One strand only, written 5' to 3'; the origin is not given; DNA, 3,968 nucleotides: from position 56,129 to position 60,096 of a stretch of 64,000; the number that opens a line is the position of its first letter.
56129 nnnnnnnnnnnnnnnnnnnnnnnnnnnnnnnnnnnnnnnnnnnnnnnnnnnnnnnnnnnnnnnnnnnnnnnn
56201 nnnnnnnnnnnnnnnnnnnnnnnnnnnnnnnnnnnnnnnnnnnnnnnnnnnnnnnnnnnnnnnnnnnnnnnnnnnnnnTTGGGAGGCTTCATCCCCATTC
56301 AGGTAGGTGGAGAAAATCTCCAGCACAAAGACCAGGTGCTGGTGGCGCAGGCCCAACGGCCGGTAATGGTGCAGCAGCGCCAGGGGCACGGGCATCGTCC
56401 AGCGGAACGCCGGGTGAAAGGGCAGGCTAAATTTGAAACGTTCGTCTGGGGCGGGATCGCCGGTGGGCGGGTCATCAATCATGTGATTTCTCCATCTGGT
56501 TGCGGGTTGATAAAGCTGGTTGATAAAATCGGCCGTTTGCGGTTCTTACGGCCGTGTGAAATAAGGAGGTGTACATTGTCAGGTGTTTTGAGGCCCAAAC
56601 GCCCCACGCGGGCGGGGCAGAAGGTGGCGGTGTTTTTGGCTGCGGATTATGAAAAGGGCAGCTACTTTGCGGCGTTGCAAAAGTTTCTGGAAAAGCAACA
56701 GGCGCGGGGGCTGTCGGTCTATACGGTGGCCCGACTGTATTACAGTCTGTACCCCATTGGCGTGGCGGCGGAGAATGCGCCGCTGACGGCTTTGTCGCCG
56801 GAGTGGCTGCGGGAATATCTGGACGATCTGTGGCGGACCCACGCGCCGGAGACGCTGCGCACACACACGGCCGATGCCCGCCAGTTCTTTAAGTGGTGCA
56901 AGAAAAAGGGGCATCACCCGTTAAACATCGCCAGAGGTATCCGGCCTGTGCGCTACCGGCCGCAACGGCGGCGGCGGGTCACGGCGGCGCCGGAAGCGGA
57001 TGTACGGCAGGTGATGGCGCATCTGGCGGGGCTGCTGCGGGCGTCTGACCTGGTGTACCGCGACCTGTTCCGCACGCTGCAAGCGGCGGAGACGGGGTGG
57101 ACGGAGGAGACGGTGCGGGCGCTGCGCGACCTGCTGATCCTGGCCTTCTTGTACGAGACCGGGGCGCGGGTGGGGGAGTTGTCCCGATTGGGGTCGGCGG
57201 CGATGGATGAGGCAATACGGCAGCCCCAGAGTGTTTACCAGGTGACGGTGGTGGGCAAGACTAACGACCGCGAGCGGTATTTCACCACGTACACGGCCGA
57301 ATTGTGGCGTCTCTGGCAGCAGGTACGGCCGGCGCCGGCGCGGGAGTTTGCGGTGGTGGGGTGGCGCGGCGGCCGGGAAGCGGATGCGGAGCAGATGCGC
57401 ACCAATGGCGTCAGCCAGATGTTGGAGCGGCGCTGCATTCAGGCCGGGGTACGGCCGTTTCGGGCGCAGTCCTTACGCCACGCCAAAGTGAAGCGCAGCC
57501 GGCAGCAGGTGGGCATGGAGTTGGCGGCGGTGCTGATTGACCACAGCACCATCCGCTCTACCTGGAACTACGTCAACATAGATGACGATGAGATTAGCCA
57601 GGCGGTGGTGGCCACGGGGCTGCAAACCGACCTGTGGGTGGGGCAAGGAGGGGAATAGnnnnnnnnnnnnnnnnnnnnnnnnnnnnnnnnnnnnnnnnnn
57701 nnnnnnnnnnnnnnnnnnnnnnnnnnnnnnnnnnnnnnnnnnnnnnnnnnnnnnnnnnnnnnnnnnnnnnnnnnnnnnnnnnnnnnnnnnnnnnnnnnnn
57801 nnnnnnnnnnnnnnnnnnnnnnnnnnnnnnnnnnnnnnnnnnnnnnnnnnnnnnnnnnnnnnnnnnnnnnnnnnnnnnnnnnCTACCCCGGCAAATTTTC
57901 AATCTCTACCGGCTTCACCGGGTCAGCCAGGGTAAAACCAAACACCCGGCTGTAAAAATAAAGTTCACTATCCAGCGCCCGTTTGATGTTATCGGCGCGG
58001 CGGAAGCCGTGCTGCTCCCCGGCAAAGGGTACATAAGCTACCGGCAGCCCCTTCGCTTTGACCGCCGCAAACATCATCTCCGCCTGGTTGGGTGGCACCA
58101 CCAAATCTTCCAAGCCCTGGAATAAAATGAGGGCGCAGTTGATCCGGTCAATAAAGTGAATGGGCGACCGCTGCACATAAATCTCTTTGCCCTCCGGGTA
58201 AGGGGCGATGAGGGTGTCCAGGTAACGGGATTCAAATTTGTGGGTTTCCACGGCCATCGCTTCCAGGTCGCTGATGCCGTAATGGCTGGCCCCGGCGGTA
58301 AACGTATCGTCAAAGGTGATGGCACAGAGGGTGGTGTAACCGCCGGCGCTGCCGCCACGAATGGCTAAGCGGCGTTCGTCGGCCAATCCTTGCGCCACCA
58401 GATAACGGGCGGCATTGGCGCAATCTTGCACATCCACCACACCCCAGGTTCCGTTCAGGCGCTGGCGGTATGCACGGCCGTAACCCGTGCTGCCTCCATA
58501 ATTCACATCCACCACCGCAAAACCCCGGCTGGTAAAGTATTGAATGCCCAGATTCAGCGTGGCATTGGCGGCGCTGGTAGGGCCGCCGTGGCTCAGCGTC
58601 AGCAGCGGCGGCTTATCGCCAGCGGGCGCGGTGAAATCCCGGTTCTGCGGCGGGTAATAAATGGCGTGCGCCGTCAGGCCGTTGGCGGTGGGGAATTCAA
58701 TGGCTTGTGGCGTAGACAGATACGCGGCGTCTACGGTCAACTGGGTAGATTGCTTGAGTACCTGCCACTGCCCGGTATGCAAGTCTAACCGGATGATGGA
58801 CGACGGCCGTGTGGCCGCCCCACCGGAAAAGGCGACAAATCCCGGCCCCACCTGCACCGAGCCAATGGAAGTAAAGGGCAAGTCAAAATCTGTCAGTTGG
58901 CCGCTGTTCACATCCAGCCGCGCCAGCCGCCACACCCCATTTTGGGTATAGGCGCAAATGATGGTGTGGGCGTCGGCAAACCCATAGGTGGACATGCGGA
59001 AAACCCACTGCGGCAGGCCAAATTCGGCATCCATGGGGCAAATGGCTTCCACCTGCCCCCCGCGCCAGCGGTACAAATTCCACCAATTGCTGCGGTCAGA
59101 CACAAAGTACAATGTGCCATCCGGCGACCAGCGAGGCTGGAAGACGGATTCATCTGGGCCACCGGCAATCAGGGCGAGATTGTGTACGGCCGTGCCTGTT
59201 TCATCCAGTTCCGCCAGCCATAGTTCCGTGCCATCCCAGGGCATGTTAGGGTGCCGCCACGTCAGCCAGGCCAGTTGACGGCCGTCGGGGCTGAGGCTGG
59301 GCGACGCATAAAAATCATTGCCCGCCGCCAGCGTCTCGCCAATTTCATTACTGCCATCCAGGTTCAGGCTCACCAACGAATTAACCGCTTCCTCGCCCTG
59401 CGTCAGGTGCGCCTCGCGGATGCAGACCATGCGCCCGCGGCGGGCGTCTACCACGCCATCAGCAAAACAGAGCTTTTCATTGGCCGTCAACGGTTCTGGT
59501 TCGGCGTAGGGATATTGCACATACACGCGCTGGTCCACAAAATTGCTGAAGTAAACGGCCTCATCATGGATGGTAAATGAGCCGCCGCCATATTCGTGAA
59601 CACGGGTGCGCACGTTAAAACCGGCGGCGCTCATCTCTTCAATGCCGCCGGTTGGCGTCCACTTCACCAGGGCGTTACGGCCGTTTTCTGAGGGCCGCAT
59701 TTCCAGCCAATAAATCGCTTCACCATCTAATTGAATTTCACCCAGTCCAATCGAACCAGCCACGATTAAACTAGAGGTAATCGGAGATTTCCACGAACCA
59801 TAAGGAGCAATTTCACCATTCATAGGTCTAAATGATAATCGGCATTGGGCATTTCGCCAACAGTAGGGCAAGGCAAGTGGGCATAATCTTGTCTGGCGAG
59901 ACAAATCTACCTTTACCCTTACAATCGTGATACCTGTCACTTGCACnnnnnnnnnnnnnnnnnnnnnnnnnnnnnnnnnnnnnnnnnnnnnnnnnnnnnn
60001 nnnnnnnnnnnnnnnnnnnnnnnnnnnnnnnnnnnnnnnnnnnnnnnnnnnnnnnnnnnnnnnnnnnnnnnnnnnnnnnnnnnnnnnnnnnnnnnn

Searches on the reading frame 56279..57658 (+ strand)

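Call 17: search_protein_families(library=pfam, proteins=[window:56279-57658:+], max_evalue=0.01)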
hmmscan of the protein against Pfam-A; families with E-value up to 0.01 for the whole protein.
window:56279-57658:+ (459 aa): 1 family
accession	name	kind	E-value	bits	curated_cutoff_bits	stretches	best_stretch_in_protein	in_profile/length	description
PF00589.27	Phage_integrase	-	1.3e-09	38.5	27.1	1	278-436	18-170/172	Phage integrase family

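Call 23: search_protein_families(library=ncbifam, proteins=[window:56279-57658:+], max_evalue=0.001)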
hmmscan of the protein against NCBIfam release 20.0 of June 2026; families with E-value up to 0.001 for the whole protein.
window:56279-57658:+ (459 aa): 6 families
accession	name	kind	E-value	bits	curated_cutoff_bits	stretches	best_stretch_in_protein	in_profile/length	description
TIGR02224.1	recomb_XerC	equivalog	1.4e-14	54.2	335.15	1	273-441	122-284/295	tyrosine recombinase XerC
NF040815.2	recomb_XerA_Arch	equivalog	2e-11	44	220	1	135-441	2-261/263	site-specific tyrosine recombinase/integron integrase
NF001399.0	PRK00283.1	subfamily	1.6e-07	30.8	279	1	164-441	43-290/300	tyrosine recombinase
TIGR02225.1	recomb_XerD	equivalog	7.8e-07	28.7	329.6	1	189-403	36-242/290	site-specific tyrosine recombinase XerD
NF003462.0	PRK05084.1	equivalog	4.5e-06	25.6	267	0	283-444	196-354/360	tyrosine recombinase XerS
NF002331.0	PRK01287.1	subfamily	2.1e-05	23.7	371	0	157-220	14-75/365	site-specific tyrosine recombinase XerC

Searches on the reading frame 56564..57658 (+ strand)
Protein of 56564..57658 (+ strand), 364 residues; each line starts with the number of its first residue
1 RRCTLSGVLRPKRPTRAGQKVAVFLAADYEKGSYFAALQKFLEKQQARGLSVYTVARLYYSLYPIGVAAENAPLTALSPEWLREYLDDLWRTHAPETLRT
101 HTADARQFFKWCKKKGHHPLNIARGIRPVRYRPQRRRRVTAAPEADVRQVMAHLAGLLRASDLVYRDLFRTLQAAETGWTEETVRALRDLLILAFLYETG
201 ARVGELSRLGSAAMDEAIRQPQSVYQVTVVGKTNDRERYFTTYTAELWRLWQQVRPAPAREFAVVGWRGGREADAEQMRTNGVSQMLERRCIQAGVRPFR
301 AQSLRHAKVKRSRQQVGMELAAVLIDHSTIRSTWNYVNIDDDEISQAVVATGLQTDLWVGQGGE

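Call 106: search_protein_families(library=pfam, proteins=[window:56564-57658:+], max_evalue=0.01)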
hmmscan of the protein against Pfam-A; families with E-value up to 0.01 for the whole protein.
window:56564-57658:+ (364 aa): 2 families
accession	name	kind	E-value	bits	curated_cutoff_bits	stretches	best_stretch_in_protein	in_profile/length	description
PF00589.27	Phage_integrase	-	8.2e-10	39.2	27.1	1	183-341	18-170/172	Phage integrase family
PF13495.12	Phage_int_SAM_4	-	0.0099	16.7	27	0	38-114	2-80/85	Phage integrase, N-terminal SAM-like domain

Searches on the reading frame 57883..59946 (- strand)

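Call 17: search_protein_families(library=pfam, proteins=[window:57883-59946:-], max_evalue=0.01)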
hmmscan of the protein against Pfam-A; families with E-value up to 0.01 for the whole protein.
window:57883-59946:- (687 aa): 6 families
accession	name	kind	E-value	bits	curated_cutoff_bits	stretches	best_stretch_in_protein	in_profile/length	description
PF00326.27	Peptidase_S9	-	1.3e-49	169.1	22.6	1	466-670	5-211/213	Prolyl oligopeptidase family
PF20434.5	BD-FAE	-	9.3e-11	42.1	26.8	1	460-626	27-212/215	BD-FAE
PF07676.18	PD40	-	1.1e-08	35.3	20.9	1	269-292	12-37/38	WD40-like Beta Propeller Repeat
PF02129.25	Peptidase_S15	-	0.00013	22.2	23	0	459-567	35-139/262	X-Pro dipeptidyl-peptidase (S15 family)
PF01738.24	DLH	-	0.00027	21.1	21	1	509-654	81-194/217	Dienelactone hydrolase family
PF10647.15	Gmad1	-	0.0028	18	20.5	1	190-292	2-91/251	Lipoprotein LpqB beta-propeller domain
